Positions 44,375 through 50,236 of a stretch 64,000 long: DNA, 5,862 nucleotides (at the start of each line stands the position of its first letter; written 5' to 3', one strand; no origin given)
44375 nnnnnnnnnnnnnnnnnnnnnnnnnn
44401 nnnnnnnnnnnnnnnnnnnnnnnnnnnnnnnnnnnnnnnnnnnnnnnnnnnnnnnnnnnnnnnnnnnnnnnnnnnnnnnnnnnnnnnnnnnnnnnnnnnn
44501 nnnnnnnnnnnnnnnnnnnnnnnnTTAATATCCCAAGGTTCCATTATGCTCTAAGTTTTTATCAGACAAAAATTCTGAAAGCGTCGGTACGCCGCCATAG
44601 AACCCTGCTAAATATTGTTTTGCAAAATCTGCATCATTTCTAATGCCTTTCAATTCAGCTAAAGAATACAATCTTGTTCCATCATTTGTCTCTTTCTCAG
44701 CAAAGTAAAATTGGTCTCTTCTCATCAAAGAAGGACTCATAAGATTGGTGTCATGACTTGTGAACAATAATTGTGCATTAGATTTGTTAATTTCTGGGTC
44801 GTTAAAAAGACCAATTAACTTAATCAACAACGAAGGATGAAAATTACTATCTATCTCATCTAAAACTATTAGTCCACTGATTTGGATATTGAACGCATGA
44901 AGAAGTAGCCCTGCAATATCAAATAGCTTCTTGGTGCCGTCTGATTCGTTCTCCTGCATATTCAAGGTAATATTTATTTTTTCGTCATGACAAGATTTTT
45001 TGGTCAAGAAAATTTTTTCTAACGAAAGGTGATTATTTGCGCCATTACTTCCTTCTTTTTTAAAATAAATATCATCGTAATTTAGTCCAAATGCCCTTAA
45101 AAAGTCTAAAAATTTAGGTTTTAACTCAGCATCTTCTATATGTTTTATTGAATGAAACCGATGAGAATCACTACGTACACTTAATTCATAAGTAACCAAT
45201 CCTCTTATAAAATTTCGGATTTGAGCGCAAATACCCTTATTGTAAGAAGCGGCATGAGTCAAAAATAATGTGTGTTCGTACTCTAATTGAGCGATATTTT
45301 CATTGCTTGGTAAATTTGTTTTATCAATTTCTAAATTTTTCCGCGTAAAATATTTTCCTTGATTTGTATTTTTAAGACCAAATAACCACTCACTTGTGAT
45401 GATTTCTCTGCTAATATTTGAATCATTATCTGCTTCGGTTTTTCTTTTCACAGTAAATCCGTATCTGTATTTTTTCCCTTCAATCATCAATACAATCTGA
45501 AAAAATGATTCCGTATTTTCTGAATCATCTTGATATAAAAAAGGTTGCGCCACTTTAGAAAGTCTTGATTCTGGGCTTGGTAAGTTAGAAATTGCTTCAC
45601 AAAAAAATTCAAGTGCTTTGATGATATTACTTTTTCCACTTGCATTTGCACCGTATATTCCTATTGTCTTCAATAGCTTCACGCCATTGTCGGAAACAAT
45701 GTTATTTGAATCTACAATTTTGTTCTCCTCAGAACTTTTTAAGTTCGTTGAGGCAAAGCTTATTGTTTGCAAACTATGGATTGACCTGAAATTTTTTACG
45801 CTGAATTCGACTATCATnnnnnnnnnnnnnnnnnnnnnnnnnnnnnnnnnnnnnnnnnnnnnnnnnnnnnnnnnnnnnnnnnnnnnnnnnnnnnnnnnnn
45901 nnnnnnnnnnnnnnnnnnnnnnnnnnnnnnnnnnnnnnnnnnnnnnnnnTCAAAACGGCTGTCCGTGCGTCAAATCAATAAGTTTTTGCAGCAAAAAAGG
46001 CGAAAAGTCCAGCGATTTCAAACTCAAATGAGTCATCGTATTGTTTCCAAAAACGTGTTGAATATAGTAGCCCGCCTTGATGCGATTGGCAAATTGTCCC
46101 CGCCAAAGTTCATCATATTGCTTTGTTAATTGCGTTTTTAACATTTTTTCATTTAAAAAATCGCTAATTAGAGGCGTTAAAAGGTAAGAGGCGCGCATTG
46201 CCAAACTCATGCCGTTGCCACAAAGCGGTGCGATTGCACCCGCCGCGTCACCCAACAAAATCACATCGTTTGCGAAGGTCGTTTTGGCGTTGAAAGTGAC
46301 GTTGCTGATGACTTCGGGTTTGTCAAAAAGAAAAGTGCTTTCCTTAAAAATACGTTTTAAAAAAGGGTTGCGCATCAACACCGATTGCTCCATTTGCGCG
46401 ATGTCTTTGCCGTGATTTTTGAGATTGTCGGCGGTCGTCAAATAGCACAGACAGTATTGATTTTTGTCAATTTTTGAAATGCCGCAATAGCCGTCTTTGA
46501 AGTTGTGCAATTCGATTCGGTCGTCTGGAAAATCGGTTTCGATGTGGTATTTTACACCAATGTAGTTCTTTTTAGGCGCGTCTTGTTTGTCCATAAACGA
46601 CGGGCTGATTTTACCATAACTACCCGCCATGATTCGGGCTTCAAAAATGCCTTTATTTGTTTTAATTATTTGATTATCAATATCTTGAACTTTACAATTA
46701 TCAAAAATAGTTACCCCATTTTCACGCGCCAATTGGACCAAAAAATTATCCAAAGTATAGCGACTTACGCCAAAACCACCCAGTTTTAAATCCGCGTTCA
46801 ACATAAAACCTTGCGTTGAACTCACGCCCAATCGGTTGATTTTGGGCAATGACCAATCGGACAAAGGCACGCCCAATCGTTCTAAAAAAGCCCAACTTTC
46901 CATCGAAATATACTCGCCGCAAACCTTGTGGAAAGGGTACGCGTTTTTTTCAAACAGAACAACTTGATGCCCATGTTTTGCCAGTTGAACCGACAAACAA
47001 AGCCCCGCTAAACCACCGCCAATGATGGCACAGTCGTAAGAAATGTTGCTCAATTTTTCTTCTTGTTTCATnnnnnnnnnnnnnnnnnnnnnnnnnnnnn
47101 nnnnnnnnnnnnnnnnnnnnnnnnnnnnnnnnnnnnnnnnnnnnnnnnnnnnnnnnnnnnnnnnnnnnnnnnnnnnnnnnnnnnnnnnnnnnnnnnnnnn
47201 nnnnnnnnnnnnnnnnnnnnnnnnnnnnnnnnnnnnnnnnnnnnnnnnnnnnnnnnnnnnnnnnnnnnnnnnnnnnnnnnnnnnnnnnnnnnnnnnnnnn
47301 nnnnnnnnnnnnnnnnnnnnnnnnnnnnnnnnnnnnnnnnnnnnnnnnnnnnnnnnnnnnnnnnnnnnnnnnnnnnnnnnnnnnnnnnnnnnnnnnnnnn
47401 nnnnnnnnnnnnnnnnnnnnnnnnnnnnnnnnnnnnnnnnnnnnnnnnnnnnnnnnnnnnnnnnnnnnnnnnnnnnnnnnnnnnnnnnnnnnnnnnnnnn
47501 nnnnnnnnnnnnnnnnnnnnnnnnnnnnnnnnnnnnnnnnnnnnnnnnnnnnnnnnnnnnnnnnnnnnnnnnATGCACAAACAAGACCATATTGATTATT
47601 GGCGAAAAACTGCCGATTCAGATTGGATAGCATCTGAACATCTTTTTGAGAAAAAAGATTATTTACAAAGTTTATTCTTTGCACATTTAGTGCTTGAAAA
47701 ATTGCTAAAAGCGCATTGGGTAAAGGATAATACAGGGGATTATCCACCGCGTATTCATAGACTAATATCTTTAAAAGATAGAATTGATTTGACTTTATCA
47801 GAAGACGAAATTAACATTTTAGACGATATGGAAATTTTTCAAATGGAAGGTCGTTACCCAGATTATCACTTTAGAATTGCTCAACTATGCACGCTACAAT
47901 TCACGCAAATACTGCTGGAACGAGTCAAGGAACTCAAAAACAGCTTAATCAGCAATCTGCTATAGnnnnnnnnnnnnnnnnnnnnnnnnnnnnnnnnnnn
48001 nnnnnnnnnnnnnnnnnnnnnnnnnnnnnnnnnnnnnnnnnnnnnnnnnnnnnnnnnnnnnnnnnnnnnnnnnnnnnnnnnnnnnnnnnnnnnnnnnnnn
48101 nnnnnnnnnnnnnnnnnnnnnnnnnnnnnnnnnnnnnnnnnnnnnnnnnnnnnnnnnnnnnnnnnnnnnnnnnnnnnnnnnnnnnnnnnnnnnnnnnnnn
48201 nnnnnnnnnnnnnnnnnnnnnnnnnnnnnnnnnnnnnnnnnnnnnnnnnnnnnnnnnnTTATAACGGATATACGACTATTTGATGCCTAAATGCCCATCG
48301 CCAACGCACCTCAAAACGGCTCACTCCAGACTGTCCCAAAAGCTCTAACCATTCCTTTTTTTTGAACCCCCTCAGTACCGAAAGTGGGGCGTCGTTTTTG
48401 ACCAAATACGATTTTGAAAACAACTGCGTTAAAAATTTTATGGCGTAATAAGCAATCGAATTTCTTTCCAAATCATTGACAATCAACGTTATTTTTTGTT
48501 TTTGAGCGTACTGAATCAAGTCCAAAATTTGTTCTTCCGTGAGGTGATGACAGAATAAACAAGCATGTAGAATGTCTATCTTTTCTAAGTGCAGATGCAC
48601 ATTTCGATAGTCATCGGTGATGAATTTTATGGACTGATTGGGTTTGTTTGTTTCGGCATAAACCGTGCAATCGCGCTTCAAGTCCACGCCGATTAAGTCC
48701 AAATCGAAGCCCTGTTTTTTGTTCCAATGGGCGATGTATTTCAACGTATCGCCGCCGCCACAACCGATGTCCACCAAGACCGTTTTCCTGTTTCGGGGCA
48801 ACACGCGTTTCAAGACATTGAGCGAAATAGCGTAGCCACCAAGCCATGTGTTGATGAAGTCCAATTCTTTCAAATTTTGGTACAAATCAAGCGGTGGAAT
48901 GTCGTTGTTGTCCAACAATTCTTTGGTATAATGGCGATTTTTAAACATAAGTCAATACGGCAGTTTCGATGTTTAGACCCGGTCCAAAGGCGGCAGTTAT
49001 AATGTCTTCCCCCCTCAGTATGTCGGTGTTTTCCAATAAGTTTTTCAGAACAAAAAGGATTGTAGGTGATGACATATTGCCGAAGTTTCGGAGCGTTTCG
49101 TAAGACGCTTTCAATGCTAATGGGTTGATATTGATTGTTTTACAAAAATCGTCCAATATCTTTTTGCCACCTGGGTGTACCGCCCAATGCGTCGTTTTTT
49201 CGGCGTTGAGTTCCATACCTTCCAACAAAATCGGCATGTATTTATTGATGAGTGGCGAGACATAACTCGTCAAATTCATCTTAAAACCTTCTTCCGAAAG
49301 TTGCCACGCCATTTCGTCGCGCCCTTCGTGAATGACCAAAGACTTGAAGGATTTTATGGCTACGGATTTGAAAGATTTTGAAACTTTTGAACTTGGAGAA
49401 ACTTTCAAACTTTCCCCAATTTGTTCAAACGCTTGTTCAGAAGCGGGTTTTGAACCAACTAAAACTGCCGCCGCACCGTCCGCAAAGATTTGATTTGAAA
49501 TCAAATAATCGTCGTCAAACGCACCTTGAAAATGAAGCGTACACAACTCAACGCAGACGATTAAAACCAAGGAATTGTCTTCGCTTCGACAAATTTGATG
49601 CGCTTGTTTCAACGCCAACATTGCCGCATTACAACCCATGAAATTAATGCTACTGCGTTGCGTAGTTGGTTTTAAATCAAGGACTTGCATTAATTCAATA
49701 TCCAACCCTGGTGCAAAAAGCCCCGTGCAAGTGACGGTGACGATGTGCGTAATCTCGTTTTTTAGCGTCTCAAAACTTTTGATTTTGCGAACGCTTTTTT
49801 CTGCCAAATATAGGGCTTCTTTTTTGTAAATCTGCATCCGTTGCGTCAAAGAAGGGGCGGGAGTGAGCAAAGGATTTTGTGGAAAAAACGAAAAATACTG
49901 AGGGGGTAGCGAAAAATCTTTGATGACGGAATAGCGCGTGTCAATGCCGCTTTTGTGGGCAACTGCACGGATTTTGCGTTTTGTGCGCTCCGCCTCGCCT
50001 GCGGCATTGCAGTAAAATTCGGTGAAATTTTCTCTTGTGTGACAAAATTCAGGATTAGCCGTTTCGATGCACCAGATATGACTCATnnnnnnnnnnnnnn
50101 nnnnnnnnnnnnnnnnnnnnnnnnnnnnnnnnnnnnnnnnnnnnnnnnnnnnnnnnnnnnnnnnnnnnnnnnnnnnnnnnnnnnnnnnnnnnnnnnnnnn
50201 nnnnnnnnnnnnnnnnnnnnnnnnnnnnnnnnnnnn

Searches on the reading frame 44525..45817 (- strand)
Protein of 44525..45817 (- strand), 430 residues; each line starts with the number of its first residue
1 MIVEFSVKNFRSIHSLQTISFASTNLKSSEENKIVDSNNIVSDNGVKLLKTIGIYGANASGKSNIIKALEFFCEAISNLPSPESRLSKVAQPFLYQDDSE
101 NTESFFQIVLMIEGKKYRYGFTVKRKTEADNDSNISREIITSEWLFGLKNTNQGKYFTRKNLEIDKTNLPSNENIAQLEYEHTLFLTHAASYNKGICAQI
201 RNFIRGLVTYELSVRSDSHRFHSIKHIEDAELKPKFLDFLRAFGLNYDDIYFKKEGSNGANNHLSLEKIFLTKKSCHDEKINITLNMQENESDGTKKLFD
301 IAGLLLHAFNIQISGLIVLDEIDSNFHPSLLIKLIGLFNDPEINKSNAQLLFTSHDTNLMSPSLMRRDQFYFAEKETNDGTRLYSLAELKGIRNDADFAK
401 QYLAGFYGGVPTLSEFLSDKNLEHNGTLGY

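Call 18: search_protein_families(library=pfam, proteins=[window:44525-45817:-], max_evalue=0.00001)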
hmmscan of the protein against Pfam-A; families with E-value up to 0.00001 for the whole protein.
window:44525-45817:- (430 aa): 2 families
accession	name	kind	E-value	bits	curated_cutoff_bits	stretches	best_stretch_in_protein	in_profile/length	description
PF13304.12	AAA_21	-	8.1e-31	108.6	27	1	53-361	3-304/304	AAA domain, putative AbiEii toxin, Type IV TA system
PF02463.25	SMC_N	-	2.7e-06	27.4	40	1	53-362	28-204/220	RecF/RecN/SMC N terminal domain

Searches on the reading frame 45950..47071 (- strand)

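Call 18: search_protein_families(library=pfam, proteins=[window:45950-47071:-], max_evalue=0.00001)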
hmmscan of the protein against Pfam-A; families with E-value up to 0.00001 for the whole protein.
window:45950-47071:- (373 aa): 5 families
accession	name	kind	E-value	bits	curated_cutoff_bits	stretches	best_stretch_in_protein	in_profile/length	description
PF01494.25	FAD_binding_3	-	1.4e-11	44.7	22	1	13-76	3-66/349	FAD binding domain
PF01266.30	DAO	-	6.3e-11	42.8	27.9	1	13-44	1-32/353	FAD dependent oxidoreductase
PF13450.12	NAD_binding_8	-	1.2e-07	32.3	21.9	1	16-46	1-31/68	NAD(P)-binding Rossmann-like domain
PF07992.20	Pyr_redox_2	-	8.1e-06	25.9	26.1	0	12-126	143-263/291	Pyridine nucleotide-disulphide oxidoreductase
PF00890.30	FAD_binding_2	-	8.4e-06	25.7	20.4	0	13-44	1-32/414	FAD binding domain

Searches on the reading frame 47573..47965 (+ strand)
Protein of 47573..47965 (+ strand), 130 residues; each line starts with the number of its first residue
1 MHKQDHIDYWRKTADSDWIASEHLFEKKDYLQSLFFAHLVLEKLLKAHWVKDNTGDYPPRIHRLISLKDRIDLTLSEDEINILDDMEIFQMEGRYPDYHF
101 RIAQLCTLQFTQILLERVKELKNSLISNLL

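Call 58: search_protein_families(library=pfam, proteins=[window:47573-47965:+], max_evalue=0.0001)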
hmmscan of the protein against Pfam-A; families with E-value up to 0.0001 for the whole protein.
window:47573-47965:+ (130 aa): 1 family
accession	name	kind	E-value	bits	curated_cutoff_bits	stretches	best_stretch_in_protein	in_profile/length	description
PF05168.19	HEPN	-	4.8e-15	56.2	22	1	8-121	2-110/117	HEPN domain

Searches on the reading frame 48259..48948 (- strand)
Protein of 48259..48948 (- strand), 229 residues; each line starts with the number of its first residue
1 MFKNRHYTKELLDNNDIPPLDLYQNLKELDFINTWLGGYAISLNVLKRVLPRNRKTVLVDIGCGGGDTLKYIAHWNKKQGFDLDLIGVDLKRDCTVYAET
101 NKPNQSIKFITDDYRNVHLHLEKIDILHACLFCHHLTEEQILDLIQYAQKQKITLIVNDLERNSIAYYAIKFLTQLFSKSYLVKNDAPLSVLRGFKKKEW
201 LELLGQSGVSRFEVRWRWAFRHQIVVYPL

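Call 18: search_protein_families(library=pfam, proteins=[window:48259-48948:-], max_evalue=0.00001)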
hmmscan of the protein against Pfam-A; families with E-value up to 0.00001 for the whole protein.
window:48259-48948:- (229 aa): 3 families
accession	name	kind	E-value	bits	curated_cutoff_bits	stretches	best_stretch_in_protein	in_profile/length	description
PF13649.12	Methyltransf_25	-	3.3e-08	34.5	27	1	59-146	2-87/97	Methyltransferase domain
PF13847.12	Methyltransf_31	-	6.1e-08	32.9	27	1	55-172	4-114/145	Methyltransferase domain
PF08241.18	Methyltransf_11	-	1.8e-06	29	21.2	1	59-138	1-75/95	Methyltransferase domain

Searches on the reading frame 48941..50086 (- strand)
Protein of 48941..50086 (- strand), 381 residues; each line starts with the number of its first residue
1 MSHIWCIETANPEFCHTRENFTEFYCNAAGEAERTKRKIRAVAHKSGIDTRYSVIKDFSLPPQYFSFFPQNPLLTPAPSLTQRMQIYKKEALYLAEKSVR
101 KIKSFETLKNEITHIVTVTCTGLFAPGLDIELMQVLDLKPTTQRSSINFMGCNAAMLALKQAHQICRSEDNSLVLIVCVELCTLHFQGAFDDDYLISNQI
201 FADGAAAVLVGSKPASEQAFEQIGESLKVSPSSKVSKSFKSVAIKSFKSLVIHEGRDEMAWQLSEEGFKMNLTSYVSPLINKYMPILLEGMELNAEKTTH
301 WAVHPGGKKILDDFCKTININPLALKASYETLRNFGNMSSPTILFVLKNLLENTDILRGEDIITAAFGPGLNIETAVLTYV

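Call 18: search_protein_families(library=pfam, proteins=[window:48941-50086:-], max_evalue=0.00001)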
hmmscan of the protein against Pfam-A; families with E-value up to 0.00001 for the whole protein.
window:48941-50086:- (381 aa): 5 families
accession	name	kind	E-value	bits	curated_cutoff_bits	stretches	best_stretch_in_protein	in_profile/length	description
PF00195.25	Chal_sti_synt_N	-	2.2e-29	103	27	1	4-214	16-225/225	Chalcone and stilbene synthases, N-terminal domain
PF02797.21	Chal_sti_synt_C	-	1.7e-18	67.5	27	1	252-379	10-148/151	Chalcone and stilbene synthases, C-terminal domain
PF08392.18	FAE1_CUT1_RppA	-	5e-11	42.9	27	1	82-217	74-210/290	FAE1/Type III polyketide synthase-like protein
PF08541.16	ACP_syn_III_C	-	5.6e-10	39.7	26.6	1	292-379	5-89/90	3-Oxoacyl-[acyl-carrier-protein (ACP)] synthase III C terminal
PF08545.16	ACP_syn_III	-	4.6e-07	30.1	24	1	151-216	6-65/80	3-Oxoacyl-[acyl-carrier-protein (ACP)] synthase III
